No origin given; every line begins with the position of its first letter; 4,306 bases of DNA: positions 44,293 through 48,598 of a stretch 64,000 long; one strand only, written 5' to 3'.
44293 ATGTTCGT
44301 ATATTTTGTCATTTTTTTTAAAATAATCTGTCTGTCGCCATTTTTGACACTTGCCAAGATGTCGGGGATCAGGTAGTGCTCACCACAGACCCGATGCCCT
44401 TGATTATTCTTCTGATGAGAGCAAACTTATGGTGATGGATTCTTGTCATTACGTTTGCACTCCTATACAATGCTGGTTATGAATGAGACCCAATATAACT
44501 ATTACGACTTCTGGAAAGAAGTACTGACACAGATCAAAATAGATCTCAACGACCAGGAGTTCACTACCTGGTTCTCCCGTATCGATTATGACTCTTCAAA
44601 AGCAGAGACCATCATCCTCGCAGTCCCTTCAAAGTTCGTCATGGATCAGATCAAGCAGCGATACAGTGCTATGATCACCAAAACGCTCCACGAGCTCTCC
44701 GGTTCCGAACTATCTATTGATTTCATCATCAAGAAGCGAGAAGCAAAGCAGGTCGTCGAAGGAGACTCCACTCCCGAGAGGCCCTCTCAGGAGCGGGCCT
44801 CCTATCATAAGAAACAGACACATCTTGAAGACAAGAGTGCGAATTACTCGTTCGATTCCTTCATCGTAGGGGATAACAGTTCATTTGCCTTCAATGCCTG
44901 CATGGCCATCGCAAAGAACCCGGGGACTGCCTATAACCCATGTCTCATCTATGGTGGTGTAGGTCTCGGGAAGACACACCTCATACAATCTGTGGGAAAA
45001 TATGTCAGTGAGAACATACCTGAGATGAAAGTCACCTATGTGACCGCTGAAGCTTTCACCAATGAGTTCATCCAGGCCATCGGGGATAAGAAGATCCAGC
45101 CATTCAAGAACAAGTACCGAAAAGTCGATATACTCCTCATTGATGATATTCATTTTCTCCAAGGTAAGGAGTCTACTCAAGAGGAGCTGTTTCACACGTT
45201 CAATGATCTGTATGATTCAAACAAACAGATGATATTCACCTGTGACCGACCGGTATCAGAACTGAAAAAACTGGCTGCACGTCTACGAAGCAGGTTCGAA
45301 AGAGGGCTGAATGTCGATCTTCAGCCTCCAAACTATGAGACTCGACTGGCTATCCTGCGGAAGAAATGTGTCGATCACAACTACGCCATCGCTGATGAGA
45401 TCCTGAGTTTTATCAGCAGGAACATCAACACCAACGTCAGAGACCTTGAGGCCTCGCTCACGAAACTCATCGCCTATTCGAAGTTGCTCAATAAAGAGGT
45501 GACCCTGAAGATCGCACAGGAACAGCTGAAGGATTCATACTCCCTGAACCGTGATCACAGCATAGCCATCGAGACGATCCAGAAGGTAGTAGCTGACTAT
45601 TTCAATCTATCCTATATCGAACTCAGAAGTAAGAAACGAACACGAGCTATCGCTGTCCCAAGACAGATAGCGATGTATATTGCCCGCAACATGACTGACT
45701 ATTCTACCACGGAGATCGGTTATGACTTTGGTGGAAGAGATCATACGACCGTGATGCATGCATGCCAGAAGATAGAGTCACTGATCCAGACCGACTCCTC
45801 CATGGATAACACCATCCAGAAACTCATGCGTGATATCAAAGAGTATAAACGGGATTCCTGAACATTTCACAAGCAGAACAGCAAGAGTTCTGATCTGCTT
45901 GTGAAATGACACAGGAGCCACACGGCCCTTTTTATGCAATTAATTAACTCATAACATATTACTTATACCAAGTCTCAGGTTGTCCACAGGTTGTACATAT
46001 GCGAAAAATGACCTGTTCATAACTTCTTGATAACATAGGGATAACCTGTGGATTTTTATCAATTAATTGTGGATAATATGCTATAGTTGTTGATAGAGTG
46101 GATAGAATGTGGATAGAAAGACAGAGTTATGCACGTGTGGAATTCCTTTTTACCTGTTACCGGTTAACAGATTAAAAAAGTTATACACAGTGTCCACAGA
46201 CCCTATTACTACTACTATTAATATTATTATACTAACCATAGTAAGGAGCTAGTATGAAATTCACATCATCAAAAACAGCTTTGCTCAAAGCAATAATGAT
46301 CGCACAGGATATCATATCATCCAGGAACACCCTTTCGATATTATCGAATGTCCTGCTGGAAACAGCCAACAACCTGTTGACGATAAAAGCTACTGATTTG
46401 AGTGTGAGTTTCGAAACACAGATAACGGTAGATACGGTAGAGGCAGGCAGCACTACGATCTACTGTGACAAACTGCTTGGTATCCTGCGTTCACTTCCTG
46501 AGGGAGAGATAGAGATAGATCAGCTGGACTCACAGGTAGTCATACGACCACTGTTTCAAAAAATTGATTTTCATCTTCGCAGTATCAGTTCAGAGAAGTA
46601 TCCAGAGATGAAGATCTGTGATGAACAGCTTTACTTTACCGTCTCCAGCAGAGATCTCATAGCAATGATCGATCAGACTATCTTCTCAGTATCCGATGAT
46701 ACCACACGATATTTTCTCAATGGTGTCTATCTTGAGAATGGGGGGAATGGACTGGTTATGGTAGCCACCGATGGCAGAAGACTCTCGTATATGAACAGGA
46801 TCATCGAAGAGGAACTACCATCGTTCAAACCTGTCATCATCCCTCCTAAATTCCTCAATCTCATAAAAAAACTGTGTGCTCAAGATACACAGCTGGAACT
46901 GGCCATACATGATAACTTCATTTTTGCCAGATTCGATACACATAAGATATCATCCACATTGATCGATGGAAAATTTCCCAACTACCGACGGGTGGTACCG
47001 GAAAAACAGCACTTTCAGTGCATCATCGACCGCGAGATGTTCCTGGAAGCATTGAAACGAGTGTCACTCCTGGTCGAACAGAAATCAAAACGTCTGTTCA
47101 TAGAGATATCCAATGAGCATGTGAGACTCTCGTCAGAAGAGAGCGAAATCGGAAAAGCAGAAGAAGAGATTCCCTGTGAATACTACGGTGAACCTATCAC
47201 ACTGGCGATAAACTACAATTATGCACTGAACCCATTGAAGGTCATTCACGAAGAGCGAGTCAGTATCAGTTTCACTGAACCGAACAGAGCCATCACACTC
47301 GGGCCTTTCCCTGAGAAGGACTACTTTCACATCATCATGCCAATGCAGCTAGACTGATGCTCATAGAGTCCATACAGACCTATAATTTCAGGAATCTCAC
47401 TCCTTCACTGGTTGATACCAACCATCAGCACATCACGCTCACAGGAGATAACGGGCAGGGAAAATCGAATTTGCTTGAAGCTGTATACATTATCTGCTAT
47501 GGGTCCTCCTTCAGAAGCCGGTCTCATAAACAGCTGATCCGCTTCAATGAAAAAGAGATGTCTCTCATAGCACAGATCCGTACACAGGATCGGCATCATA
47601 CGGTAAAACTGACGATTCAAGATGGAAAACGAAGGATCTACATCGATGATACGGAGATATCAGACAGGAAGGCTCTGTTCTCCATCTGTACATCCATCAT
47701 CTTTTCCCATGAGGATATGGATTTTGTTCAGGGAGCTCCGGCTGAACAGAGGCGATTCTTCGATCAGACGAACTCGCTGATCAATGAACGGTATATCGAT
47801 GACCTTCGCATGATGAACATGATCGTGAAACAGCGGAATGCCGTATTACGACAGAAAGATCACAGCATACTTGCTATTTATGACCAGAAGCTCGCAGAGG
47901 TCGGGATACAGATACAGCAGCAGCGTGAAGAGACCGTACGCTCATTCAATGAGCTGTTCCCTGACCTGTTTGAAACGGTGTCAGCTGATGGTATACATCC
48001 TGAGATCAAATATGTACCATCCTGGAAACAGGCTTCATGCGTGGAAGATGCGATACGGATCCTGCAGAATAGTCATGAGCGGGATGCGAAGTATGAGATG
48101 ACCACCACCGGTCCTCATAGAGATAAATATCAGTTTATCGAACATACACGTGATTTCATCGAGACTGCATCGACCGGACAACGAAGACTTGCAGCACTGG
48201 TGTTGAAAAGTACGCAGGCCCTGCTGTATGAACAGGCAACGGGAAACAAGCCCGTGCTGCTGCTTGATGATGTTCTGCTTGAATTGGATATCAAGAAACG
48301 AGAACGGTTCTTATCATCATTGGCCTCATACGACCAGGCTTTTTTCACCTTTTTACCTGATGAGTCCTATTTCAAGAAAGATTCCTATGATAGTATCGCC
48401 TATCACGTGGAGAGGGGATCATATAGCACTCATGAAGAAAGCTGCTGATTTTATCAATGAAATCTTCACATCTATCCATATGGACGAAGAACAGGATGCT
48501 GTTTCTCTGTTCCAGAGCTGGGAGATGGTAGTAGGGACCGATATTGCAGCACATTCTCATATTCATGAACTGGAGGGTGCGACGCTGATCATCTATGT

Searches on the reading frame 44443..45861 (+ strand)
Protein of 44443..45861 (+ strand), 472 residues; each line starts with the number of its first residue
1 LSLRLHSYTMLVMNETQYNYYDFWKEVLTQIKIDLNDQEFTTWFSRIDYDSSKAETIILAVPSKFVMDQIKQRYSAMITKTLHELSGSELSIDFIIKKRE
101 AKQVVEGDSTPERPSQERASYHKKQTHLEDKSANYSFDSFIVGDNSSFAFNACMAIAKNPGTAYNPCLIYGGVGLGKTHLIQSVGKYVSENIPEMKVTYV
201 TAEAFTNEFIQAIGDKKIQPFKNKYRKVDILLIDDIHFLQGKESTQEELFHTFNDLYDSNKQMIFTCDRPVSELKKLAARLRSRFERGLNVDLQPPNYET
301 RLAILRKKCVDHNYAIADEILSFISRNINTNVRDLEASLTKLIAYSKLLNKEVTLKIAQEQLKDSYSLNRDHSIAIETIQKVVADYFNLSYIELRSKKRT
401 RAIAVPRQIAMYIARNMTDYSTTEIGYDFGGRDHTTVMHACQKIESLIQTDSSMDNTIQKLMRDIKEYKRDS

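Call 11: search_protein_families(library=pfam, proteins=[window:44443-45861:+])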
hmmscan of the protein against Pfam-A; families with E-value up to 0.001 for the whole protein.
window:44443-45861:+ (472 aa): 8 families
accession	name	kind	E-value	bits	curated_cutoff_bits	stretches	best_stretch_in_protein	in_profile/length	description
PF00308.24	Bac_DnaA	-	9.4e-68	227.9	23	1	134-292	4-162/162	Bacterial DnaA ATPAse domain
PF08299.17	Bac_DnaA_C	-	1.2e-31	109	31.5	1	376-444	1-69/69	Bacterial dnaA protein helix-turn-helix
PF11638.13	DnaA_N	-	7.4e-15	54.9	24.6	1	23-82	3-63/65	DnaA N-terminal domain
PF00004.35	AAA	-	2.1e-09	38.4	21.2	1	168-292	2-130/131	ATPase family associated with various cellular activities (AAA)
PF01695.23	IstB_IS21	-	4e-09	36.8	24.1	1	168-274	96-199/238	IstB-like ATP binding protein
PF13401.12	AAA_22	-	0.0003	21.5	27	0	167-259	8-112/130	AAA domain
PF05496.18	RuvB_N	-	0.00068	19.9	27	0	137-255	6-110/159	Holliday junction DNA helicase RuvB P-loop domain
PF13173.12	AAA_14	-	0.00088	19.7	27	0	166-286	4-116/129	AAA domain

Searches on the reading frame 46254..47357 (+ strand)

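Call 11: search_protein_families(library=pfam, proteins=[window:46254-47357:+])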
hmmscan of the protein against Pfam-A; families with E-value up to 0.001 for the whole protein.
window:46254-47357:+ (367 aa): 3 families
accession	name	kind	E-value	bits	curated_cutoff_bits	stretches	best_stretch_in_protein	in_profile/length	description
PF00712.24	DNA_pol3_beta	-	7.4e-31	107.2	24.4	1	1-119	1-119/120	DNA polymerase III beta subunit, N-terminal domain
PF02768.20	DNA_pol3_beta_3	-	4.9e-28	97.8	27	1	245-364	1-120/121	DNA polymerase III beta subunit, C-terminal domain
PF02767.21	DNA_pol3_beta_2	-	3.5e-26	92.2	27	1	130-243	2-116/116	DNA polymerase III beta subunit, central domain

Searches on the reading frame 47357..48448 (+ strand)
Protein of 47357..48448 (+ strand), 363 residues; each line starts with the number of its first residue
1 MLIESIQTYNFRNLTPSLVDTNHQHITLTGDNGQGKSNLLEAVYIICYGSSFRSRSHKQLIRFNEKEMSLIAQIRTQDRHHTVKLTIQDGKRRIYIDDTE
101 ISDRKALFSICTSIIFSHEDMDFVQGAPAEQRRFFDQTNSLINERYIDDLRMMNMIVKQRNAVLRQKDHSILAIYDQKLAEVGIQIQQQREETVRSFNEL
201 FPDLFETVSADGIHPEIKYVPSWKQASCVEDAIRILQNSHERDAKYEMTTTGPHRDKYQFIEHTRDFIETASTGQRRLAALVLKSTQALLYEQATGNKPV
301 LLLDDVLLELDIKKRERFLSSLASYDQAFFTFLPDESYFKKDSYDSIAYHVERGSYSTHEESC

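Call 67: search_protein_families(library=pfam, proteins=[window:47357-48448:+], max_evalue=0.00001)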
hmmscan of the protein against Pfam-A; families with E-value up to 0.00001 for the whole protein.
window:47357-48448:+ (363 aa): 3 families
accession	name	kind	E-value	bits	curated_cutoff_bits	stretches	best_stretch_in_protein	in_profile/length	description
PF02463.25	SMC_N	-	8.8e-17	61.7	40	1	3-329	2-193/220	RecF/RecN/SMC N terminal domain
PF13175.12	AAA_15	-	2.4e-06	27.9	32.1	0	1-159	1-150/374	AAA ATPase domain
PF13476.12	AAA_23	-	9.1e-06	26.9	27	0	11-186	7-170/201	AAA domain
